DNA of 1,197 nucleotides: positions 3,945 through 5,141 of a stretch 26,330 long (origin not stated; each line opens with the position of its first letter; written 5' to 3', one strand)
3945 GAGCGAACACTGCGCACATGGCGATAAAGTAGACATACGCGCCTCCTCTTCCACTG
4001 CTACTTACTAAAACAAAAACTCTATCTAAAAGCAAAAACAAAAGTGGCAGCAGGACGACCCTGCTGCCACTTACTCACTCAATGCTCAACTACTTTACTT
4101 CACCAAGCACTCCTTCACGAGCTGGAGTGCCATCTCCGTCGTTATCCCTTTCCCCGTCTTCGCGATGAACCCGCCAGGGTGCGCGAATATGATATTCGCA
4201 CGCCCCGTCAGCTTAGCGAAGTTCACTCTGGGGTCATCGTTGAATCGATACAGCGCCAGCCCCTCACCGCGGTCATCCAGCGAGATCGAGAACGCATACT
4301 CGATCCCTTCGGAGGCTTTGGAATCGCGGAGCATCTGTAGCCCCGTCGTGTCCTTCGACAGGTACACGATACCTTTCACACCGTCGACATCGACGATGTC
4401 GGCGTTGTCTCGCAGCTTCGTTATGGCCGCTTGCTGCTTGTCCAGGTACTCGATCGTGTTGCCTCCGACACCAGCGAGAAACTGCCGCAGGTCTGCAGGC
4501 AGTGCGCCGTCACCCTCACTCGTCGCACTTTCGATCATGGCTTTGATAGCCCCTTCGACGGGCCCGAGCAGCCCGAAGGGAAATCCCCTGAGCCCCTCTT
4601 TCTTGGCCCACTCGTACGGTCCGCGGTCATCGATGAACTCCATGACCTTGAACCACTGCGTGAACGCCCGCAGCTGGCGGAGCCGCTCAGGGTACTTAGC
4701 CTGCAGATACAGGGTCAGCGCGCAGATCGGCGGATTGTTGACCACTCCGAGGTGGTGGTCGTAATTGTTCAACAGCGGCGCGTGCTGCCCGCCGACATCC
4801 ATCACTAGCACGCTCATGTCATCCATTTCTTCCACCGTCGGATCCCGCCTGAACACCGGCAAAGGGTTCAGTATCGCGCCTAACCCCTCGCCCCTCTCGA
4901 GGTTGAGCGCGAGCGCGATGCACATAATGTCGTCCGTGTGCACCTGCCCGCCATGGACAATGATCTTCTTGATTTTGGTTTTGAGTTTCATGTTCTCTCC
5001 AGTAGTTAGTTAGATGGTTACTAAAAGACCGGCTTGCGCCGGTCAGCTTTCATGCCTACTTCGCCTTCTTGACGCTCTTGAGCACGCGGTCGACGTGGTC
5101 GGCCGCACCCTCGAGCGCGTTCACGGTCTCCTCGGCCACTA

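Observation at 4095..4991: MYG1/UPF0160 metal-dependent hydrolase in a viral-type gene neighbourhood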

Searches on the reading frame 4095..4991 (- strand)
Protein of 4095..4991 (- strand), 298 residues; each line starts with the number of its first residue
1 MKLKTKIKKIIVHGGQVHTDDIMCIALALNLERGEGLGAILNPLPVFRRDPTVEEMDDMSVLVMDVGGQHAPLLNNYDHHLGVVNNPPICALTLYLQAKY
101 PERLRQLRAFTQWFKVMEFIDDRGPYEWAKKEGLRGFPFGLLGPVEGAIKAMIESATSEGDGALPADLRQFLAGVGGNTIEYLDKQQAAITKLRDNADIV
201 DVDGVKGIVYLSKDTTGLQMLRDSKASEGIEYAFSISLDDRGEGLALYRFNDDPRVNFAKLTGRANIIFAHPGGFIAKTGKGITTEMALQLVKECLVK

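Call 4: search_protein_families(library=pfam, proteins=[window:4095-4991:-], max_evalue=0.01)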
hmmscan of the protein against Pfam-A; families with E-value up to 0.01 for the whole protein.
window:4095-4991:- (298 aa): 1 family
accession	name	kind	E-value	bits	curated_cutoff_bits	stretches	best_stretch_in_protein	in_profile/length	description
PF03690.18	MYG1_exonuc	-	2.3e-06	27.9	22.1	1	9-80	1-63/318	Uncharacterised protein family (UPF0160)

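Call 6: search_protein_families(library=phrogs, proteins=[window:4095-4991:-], max_evalue=0.01)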
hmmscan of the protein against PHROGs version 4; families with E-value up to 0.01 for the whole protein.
window:4095-4991:- (298 aa): 0 families

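Call 7: search_protein_families(library=ncbifam, proteins=[window:4095-4991:-], max_evalue=0.01)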
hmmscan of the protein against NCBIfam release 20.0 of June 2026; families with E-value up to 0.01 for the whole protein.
window:4095-4991:- (298 aa): 0 families

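Call 8: search_solved_structures(query=window:4095-4991:-, max_evalue=10, show_alignments=2)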
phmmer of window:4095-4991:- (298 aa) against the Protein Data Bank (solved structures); distinct sequences matched with E-value up to 10: 12.
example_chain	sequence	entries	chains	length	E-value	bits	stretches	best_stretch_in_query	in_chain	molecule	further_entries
24ah_A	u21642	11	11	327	0.34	13.4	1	13-81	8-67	MYG1 exonuclease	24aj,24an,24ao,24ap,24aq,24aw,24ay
24bv_A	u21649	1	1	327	0.34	13.4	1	13-81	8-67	MYG1 exonuclease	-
24bl_A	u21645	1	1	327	0.67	12.5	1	46-81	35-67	MYG1 exonuclease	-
24bd_A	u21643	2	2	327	0.77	12.3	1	39-81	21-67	MYG1 exonuclease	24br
24bq_A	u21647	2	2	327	0.81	12.2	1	39-81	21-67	MYG1 exonuclease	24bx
24bz_A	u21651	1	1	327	0.87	12.1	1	40-81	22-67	MYG1 exonuclease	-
5g17_A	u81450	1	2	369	1.3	11.5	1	153-193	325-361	HISTONE DEACETYLASE-LIKE AMIDOHYDROLASE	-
1zz0_A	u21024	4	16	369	1.3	11.5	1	153-193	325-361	Histone deacetylase-like amidohydrolase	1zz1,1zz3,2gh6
5g1c_A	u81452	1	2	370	1.3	11.5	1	153-193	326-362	HISTONE DEACETYLASE-LIKE AMIDOHYDROLASE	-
5g1a_A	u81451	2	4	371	1.3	11.5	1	153-193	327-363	HISTONE DEACETYLASE-LIKE AMIDOHYDROLASE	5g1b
5g3w_A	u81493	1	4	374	1.3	11.5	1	153-193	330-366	HISTONE DEACETYLASE-LIKE AMIDOHYDROLASE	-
2vcg_A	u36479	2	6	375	1.3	11.5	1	153-193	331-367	HISTONE DEACETYLASE-LIKE AMIDOHYDROLASE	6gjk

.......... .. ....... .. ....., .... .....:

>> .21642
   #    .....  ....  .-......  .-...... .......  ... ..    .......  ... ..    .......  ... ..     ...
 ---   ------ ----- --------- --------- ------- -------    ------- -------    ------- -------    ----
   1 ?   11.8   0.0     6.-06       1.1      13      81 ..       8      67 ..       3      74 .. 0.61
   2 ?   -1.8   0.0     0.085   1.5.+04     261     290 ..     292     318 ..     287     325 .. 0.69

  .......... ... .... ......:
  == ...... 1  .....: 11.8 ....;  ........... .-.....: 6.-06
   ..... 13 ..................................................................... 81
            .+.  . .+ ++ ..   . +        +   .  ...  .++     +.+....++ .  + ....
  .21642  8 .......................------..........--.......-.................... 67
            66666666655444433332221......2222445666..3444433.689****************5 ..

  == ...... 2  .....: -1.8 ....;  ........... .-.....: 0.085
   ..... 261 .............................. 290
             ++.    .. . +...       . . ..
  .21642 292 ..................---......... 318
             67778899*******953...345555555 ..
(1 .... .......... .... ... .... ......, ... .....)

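Call 9: find_homologous_proteins(query=window:4095-4991:-, max_evalue=0.001)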
Query window:4095-4991:- (298 aa): 92 proteins with E <= 0.001 among 2505 candidates.
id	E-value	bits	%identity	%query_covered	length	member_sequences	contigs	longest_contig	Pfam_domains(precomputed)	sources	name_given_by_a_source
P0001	3.1e-197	672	100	100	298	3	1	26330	PF03690.19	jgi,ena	-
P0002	7.0e-169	579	86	95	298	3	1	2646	PF03690.19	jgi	-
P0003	2.4e-54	203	41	98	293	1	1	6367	PF03690.19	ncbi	-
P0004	3.1e-53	199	41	98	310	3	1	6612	PF03690.19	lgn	-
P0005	1.3e-52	197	42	99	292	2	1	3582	PF03690.19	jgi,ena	-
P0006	1.2e-42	164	37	99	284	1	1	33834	PF03690.19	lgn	-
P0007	2.4e-39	154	34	91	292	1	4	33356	PF03690.19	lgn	-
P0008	6.0e-37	146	39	98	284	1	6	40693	PF03690.19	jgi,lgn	-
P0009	7.4e-37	145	37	95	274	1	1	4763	PF03690.19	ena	-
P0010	1.3e-36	145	37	94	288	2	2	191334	PF03690.19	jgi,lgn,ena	-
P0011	1.8e-35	141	34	95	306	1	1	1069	PF03690.19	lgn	-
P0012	4.2e-35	140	35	95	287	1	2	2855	PF03690.19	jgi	-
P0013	8.5e-34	135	36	98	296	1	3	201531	PF03690.19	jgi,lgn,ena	-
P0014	1.5e-33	135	34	91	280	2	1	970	PF03690.19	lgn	-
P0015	1.6e-32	131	34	95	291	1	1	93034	PF03690.19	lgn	-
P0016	2.0e-32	131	35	98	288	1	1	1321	PF03690.19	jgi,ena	-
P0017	4.3e-32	130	34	97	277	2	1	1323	PF03690.19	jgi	-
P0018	5.0e-32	129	37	92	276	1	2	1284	PF03690.19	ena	-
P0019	8.1e-29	119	34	81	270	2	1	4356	PF03690.19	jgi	jgi:hypothetical protein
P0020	1.1e-26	112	28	96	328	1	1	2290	PF03690.19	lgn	-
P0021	1.7e-25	108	34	98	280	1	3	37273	PF03690.19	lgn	-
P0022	2.8e-25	107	34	96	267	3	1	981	PF03690.19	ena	-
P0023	3.7e-25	107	30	93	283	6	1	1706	PF03690.19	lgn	-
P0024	9.1e-25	106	30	92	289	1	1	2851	PF03690.19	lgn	-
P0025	9.6e-25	106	31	92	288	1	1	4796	PF03690.19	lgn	-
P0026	1.1e-24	105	27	94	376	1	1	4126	PF03690.19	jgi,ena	-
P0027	5.9e-24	103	30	92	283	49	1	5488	PF03690.19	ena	-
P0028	2.6e-23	101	28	94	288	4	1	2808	PF03690.19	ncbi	-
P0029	3.4e-23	101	28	94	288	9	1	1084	PF03690.19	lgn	-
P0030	5.9e-23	100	28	94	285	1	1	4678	PF03690.19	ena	-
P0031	5.9e-23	100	28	94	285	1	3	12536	PF03690.19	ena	-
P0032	6.0e-23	100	29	94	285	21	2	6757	PF03690.19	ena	-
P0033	6.0e-23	100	28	94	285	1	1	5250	PF03690.19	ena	-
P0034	6.1e-23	100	28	94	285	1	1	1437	PF03690.19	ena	-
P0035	6.3e-23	100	28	94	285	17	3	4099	PF03690.19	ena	-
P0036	7.5e-23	99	29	94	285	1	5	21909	PF03690.19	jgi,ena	jgi:hypothetical protein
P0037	7.7e-23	99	30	92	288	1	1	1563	PF03690.19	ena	-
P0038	7.9e-23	99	30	92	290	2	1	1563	PF03690.19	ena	-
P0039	8.2e-23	99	28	94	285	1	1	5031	PF03690.19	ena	-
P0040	8.2e-23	99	28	94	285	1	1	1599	PF03690.19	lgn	-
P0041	8.5e-23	99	28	94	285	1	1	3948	PF03690.19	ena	-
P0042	8.6e-23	99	28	94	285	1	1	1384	PF03690.19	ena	-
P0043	9.3e-23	99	27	94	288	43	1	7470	PF03690.19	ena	-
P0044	1.0e-22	99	29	94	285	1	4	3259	PF03690.19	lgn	-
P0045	1.4e-22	98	28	94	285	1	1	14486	PF03690.19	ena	-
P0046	1.6e-22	98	28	94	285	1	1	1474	PF03690.19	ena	-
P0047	2.1e-22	98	28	94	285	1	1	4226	PF03690.19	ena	-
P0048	2.1e-22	98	28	94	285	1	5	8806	PF03690.19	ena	-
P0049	2.1e-22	98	28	94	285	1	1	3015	PF03690.19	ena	-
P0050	2.2e-22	98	28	94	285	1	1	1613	PF03690.19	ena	-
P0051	2.2e-22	98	28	94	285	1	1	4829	PF03690.19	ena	-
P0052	2.4e-22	98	28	94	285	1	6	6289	PF03690.19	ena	-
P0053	2.7e-22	98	27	94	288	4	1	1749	PF03690.19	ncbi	-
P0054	2.7e-22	98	34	92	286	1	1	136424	PF03690.19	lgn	-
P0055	2.8e-22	98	29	94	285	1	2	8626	PF03690.19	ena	-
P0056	2.9e-22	97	29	94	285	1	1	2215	PF03690.19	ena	-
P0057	3.0e-22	97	28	94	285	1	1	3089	PF03690.19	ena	-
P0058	3.0e-22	97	28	94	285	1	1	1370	PF03690.19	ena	-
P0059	3.0e-22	97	28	94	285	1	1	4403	PF03690.19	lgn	-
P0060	3.0e-22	97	28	94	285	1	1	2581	PF03690.19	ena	-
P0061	3.5e-22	97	28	94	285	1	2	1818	PF03690.19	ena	-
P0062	4.0e-22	97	29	94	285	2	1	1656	PF03690.19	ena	-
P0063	4.1e-22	97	29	94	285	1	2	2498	PF03690.19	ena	-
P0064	4.1e-22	97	28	94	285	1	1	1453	PF03690.19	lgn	-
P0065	5.6e-22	97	28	94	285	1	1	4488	PF03690.19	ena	-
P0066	5.9e-22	96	28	94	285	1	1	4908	PF03690.19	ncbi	-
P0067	6.1e-22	96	28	94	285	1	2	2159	PF03690.19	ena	-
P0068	6.3e-22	96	29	94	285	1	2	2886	PF03690.19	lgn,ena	-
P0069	6.4e-22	96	28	94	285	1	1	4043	PF03690.19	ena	-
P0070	7.0e-22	96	31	92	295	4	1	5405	PF03690.19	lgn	-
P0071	7.7e-22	96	28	94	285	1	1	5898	PF03690.19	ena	-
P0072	8.0e-22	96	28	94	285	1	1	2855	PF03690.19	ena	-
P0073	8.4e-22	96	29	94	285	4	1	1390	PF03690.19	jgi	-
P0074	9.5e-22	96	28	94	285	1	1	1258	PF03690.19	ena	-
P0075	1.0e-21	96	28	94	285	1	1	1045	PF03690.19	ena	-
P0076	1.1e-21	95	28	94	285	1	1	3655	PF03690.19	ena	-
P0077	1.4e-21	95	29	94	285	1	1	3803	PF03690.19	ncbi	-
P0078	1.6e-21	95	29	94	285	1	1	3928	PF03690.19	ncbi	-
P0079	1.6e-21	95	28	94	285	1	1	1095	PF03690.19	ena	-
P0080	2.1e-21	95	28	94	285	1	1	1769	PF03690.19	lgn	-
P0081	2.1e-21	95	29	94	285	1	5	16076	PF03690.19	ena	-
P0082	3.0e-21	94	27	94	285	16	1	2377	PF03690.19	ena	-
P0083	3.2e-20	91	29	94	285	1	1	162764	PF03690.19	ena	-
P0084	5.5e-20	90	29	96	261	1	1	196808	PF03690.19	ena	-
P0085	3.4e-19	87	30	98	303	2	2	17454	PF03690.19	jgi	jgi:hypothetical protein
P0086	4.0e-18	84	31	99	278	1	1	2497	PF03690.19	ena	-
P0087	2.4e-17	81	33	93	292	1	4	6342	PF03690.19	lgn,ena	-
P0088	3.3e-17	81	26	94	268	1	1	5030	PF03690.19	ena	-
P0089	7.1e-16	76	28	78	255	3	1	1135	PF03690.19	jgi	jgi:hypothetical protein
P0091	3.1e-5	42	31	38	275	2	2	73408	PF03690.19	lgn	-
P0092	1.1e-4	40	38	25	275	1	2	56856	PF03690.19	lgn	-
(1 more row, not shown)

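Call 10: search_dna_similar(query=window:4095-4991:-, collection=phages, mode=protein, max_evalue=0.001)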
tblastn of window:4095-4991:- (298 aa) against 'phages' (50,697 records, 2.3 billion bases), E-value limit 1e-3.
No match.

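Call 12: find_encoding_contigs(protein=P0001, flank=10000, max_places=3)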
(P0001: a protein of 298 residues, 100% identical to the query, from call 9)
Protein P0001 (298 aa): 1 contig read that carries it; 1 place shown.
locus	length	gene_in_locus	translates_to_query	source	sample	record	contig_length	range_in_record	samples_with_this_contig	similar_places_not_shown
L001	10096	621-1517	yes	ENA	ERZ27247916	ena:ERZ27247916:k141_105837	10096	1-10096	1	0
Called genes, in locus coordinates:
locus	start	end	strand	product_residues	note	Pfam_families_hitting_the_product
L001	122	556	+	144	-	-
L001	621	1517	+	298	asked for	PF03690:MYG1_exonuc (faint)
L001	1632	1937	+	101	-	-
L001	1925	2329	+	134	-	-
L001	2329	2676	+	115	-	-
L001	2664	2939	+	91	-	-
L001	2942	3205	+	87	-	-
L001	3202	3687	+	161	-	-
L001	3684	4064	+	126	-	-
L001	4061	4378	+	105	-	-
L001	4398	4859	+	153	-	-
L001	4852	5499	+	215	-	-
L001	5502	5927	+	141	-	-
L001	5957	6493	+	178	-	-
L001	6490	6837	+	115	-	-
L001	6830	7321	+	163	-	-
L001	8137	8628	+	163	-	-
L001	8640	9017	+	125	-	-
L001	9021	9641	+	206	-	-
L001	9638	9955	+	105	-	-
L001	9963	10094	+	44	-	?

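Call 13: find_encoding_contigs(protein=P0013, flank=10000, max_places=3)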
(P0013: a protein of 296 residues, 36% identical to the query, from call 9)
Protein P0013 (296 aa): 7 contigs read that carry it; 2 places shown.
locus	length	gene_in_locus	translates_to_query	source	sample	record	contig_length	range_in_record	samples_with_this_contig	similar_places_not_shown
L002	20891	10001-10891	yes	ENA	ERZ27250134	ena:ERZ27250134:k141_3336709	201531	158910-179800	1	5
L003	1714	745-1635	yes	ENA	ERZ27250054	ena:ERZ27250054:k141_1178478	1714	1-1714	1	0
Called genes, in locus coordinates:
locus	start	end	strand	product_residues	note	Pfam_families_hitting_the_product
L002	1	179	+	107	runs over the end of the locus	PF24043:DUF7352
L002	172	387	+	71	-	-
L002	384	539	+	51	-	-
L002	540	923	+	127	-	-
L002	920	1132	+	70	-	-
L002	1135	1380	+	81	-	-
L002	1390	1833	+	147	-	-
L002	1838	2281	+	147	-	-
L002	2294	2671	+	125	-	-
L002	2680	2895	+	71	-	-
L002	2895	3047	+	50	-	-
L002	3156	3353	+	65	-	-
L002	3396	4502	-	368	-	-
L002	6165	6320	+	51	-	-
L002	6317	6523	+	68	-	-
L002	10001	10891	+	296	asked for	PF03690:MYG1_exonuc (weak)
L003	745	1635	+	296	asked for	PF03690:MYG1_exonuc (weak)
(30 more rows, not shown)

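Call 15: find_related_loci(query=A1, collection=viral_contigs, flank=10000)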
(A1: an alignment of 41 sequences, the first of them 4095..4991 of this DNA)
Query A1 (298 aa) in viral_contigs; peptide patterns used: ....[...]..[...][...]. (x = any residue, [..] = any of these).
54 stretches matched a pattern; 14 encode a relative of the query (tblastn E <= 1e-3); 14 distinct loci.
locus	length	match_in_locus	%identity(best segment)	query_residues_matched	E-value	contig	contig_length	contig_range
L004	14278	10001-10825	38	4-296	2e-56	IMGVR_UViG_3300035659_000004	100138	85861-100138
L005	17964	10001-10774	39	7-279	2e-49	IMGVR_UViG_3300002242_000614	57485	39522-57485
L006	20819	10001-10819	37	11-293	8e-49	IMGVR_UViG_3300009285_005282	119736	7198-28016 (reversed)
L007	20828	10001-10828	36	3-293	3e-44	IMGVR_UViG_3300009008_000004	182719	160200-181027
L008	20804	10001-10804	32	3-279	1e-39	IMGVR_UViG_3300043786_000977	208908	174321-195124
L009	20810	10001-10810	32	6-297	5e-34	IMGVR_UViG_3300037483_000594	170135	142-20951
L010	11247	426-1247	33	1-284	3e-32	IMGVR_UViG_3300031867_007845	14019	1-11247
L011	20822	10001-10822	33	1-284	3e-32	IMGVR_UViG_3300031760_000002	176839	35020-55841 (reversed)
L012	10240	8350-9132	32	6-279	1e-26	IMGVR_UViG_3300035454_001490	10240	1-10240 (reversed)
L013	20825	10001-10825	30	4-296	6e-26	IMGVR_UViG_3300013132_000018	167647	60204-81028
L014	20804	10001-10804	33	7-286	2e-46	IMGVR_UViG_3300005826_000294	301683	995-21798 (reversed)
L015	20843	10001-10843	26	10-294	1e-13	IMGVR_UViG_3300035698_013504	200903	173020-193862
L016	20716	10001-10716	34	6-279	1e-11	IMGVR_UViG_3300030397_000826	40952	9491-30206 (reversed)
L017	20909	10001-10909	27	4-292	1e-24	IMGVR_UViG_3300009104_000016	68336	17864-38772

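Call 19: find_encoding_contigs(protein=P0010, flank=10000, max_places=2)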
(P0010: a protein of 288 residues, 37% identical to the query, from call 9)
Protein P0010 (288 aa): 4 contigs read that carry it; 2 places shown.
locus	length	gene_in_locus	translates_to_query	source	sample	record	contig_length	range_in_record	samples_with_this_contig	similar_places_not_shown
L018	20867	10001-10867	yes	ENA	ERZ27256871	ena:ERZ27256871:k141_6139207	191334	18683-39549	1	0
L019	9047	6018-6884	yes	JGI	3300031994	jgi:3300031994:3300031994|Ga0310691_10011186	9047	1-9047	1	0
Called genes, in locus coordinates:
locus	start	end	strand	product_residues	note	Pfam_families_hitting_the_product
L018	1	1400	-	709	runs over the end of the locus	PF00535:Glycos_transf_2 (weak), PF13641:Glyco_tranf_2_3 (weak), PF00535:Glycos_transf_2, PF10111:Glyco_tranf_2_2 (weak)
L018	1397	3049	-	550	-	-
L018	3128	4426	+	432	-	PF20223:DUF6582 (faint)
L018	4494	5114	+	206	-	-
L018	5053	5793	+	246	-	-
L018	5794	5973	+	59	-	-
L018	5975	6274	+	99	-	-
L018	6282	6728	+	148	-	PF02643:DUF192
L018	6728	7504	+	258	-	-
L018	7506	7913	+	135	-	-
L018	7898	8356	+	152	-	-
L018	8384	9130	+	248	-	PF00656:Peptidase_C14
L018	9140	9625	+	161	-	-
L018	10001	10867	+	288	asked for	PF03690:MYG1_exonuc (weak)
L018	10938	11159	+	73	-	-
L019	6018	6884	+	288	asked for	PF03690:MYG1_exonuc (weak)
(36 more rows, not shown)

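Call 20: find_encoding_contigs(protein=P0084, flank=10000, max_places=2)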
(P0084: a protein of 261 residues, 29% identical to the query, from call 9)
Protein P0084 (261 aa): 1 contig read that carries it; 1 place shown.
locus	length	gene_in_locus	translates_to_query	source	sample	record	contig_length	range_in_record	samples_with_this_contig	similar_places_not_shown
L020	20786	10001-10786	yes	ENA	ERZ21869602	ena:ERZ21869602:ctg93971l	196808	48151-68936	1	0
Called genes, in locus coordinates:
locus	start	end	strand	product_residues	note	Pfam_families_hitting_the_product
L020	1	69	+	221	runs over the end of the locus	PF08447:PAS_3 (faint), PF14598:PAS_11 (faint)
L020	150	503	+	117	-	-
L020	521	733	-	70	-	-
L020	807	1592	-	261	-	PF18962:Por_Secre_tail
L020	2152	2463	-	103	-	-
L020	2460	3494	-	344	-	PF26125:AcrVA2-like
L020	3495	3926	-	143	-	-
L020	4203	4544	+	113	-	-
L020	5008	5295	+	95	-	-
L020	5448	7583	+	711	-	-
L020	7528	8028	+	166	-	-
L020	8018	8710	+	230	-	-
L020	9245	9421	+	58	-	-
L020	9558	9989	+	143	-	PF00075:RNase_H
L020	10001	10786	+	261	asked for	PF03690:MYG1_exonuc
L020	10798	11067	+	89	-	-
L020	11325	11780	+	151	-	PF00075:RNase_H, PF13456:RVT_3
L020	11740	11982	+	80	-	-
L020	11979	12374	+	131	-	-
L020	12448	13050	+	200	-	-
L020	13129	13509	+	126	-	-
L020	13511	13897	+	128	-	-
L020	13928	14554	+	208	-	-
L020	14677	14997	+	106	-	-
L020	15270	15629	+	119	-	-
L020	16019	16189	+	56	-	-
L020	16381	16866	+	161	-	-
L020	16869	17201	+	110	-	-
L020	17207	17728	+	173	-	-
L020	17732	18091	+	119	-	-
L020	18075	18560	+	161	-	-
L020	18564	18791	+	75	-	-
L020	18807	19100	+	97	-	-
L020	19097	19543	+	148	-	-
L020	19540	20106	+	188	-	-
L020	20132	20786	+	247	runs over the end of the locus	-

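Call 21: predict_structure(alignment_id=A1)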
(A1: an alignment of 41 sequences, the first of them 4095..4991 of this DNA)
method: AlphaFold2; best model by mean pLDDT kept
length: 298 residues; sequences in the alignment: 41
mean_pLDDT: 93.2   pTM: 0.85
mean pLDDT of the five models: 93.2, 92.6, 92.5, 92.5, 91.7
residues with pLDDT >= 90: 262; 70-90: 29; 50-70: 5; < 50: 2
segments of 3 or more residues with pLDDT < 50: none
pLDDT, mean of each block of 10 residues (from residue 1): 78 94 96 77 92 97 96 96 84 97 95 94 95 94 91 80 91 95 93 95 98 94 92 97 96 97 97 98 98 96
secondary structure, 60 per line:
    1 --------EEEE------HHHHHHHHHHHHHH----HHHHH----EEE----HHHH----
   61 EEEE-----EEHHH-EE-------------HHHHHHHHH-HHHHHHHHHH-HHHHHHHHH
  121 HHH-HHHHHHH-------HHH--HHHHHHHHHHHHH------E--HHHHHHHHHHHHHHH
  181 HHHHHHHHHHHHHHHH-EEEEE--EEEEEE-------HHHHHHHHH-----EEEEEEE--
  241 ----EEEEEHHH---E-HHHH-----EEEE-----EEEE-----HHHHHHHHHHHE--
elements in order: E9-12 H19-32 H37-41 E46-48 H53-56 E61-64 H91-99 H101-110 H112-123 H125-131 H144-156 H166-196 E198-202 E205-210 H218-226 E232-238 E245-249 H258-261 E267-270 E276-279 H285-295
